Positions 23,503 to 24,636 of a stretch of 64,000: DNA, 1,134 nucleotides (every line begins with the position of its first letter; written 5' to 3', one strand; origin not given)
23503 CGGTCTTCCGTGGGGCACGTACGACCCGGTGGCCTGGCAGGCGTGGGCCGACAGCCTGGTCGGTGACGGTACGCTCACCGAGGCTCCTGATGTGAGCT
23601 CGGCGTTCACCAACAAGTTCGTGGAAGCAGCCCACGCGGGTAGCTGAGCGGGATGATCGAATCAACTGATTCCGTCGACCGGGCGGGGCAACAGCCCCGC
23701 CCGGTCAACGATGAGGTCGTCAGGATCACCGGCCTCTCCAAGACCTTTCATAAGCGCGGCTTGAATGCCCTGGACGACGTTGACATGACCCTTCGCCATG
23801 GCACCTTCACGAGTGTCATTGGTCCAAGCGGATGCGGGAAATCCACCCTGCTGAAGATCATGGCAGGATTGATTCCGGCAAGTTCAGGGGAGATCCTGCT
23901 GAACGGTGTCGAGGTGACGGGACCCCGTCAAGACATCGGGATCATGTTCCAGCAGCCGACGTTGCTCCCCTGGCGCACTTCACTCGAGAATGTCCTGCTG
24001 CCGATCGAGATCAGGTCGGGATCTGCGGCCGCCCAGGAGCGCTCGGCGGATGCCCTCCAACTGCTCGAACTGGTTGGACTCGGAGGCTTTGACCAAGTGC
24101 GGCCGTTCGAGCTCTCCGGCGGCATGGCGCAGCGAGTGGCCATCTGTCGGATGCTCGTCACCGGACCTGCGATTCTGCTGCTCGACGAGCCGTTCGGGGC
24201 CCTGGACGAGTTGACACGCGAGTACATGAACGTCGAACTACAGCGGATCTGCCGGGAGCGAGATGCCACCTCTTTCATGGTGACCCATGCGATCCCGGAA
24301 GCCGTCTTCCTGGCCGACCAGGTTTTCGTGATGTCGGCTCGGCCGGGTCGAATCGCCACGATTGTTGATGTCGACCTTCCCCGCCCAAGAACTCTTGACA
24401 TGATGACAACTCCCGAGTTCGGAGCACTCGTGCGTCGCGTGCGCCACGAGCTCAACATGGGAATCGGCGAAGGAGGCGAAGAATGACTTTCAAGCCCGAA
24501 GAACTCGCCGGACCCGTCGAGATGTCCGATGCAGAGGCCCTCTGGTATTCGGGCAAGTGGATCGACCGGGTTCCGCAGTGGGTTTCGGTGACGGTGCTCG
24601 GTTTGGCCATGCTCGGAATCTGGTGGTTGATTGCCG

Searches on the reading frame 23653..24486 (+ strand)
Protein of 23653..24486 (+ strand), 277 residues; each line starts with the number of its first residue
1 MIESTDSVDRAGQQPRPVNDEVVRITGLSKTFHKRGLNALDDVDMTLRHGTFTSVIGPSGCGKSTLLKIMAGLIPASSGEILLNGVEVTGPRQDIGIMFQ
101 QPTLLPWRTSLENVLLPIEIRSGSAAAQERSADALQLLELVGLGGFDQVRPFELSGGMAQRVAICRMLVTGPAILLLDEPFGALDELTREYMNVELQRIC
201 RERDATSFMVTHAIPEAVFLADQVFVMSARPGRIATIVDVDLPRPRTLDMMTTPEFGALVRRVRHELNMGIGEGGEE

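Call 78: search_protein_families(library=pfam, proteins=[window:23653-24486:+], max_evalue=0.001)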
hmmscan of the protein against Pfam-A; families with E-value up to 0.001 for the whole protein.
window:23653-24486:+ (277 aa): 4 families
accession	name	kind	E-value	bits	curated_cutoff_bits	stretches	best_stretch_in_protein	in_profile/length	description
PF00005.33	ABC_tran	-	5.1e-33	115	25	1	40-181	1-136/137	ABC transporter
PF20703.3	nSTAND1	-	3.8e-05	23.9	27.1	1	41-87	24-60/379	Novel STAND NTPase 1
PF13304.12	AAA_21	-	0.00041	20.9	27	0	52-73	1-22/304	AAA domain, putative AbiEii toxin, Type IV TA system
PF13555.12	AAA_29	-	0.00042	20.4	27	0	42-76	14-49/61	P-loop containing region of AAA domain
